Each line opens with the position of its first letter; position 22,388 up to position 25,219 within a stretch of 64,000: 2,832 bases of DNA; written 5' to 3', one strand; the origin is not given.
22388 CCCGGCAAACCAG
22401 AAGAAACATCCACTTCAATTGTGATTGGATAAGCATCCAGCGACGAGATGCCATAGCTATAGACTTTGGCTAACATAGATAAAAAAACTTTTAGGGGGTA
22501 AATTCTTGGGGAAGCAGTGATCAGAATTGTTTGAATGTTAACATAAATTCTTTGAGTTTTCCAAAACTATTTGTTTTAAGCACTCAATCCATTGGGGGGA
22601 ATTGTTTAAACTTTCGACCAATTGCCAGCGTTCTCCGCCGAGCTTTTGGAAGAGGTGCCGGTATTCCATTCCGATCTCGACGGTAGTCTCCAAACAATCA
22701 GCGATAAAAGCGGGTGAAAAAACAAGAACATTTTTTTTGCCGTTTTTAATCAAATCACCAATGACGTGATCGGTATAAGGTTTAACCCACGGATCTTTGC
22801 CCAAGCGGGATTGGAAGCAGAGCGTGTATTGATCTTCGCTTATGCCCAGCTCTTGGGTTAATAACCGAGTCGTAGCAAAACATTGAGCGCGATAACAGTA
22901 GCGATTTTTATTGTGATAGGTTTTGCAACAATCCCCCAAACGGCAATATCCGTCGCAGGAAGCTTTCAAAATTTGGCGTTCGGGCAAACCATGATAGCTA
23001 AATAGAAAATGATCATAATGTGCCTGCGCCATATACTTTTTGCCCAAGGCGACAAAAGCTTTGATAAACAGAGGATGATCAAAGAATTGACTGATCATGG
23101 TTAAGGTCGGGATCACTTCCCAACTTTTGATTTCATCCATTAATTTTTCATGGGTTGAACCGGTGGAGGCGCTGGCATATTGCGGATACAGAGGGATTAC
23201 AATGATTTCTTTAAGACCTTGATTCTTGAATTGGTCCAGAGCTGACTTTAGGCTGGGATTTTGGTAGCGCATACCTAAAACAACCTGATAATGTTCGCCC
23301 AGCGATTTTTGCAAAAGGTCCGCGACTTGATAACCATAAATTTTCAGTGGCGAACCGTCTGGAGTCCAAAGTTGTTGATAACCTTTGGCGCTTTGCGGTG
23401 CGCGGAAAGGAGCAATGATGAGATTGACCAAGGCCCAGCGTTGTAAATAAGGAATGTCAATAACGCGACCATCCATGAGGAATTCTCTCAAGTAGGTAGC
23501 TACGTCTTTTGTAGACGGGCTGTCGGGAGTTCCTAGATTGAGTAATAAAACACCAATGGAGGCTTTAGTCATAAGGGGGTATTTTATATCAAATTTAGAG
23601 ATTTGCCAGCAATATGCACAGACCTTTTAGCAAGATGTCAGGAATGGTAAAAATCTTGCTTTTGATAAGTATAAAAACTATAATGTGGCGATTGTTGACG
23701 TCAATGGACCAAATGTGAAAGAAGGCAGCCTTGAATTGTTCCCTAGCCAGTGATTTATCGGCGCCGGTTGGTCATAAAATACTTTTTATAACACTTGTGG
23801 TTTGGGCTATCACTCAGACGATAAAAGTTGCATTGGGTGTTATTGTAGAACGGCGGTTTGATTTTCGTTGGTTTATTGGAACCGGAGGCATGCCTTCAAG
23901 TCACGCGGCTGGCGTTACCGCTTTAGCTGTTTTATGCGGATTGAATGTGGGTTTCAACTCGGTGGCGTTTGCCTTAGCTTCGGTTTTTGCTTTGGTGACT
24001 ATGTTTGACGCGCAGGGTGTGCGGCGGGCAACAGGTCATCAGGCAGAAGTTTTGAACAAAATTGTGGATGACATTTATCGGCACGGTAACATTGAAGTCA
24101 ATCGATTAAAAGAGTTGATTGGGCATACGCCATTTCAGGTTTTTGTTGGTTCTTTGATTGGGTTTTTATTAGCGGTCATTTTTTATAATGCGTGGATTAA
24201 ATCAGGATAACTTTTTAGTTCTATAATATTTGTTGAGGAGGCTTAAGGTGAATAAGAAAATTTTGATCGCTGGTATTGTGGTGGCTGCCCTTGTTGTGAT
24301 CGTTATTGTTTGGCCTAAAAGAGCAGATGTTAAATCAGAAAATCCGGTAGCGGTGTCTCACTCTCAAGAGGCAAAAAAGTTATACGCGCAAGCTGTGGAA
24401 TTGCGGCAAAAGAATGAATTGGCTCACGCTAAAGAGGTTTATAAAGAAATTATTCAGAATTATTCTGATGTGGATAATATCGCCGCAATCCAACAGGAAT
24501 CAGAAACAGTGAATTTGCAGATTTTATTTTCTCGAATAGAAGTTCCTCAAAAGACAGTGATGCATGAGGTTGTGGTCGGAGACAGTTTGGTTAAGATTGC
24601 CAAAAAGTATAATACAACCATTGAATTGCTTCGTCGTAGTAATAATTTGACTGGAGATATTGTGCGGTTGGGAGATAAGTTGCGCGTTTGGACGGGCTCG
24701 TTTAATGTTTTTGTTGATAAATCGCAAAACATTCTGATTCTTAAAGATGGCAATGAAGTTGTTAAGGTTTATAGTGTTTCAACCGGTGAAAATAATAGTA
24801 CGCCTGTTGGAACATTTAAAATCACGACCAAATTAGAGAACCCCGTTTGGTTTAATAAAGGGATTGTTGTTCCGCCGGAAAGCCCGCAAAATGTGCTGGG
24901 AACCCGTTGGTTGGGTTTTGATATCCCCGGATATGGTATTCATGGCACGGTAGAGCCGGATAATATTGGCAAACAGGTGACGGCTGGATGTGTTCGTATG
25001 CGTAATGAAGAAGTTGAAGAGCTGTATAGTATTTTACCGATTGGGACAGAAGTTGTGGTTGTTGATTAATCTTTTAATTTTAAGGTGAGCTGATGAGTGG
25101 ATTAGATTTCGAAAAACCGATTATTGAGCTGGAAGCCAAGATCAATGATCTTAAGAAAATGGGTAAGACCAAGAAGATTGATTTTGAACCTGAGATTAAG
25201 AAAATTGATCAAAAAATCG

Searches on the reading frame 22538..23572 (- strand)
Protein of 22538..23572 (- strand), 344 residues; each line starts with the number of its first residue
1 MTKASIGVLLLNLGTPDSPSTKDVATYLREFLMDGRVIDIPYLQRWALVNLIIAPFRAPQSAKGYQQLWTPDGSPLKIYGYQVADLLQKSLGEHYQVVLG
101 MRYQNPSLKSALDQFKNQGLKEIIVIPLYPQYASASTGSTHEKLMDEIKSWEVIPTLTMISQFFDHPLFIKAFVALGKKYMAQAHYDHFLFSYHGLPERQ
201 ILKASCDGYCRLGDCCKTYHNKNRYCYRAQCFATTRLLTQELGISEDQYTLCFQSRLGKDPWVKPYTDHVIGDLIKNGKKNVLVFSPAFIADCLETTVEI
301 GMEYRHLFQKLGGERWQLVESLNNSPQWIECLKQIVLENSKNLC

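Call 8: search_protein_families(library=pfam, proteins=[window:22538-23572:-], max_evalue=0.001)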
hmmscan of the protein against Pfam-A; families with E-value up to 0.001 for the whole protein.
window:22538-23572:- (344 aa): 2 families
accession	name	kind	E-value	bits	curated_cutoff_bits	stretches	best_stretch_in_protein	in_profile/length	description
PF00762.24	Ferrochelatase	-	3e-104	348.9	27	1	6-339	2-316/317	Ferrochelatase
PF01903.22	CbiX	-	0.0003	21.5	22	0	82-128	14-60/106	CbiX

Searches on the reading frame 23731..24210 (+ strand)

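Call 8: search_protein_families(library=pfam, proteins=[window:23731-24210:+], max_evalue=0.001)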
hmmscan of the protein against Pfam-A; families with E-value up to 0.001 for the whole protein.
window:23731-24210:+ (159 aa): 1 family
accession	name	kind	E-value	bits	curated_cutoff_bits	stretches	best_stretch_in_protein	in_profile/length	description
PF02681.20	DUF212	-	2.5e-45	154.2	26.5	1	15-146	3-125/126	Divergent PAP2 family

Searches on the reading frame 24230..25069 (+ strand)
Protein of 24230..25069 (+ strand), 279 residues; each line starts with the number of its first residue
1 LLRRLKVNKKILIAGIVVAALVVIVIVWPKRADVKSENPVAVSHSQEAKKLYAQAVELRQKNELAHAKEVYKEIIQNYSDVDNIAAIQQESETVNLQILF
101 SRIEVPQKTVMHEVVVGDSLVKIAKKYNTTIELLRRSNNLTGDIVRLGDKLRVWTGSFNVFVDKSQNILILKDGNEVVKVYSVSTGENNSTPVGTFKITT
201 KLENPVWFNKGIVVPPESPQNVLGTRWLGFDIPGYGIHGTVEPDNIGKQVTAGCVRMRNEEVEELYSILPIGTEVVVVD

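Call 8: search_protein_families(library=pfam, proteins=[window:24230-25069:+], max_evalue=0.001)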
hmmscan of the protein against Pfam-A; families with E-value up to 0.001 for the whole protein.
window:24230-25069:+ (279 aa): 2 families
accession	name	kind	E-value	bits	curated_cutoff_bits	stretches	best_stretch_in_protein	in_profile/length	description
PF03734.19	YkuD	-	1.4e-23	84.5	23.4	1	160-277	4-146/146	L,D-transpeptidase catalytic domain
PF01476.26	LysM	-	1.8e-09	37.8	20.9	1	112-154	1-43/43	LysM domain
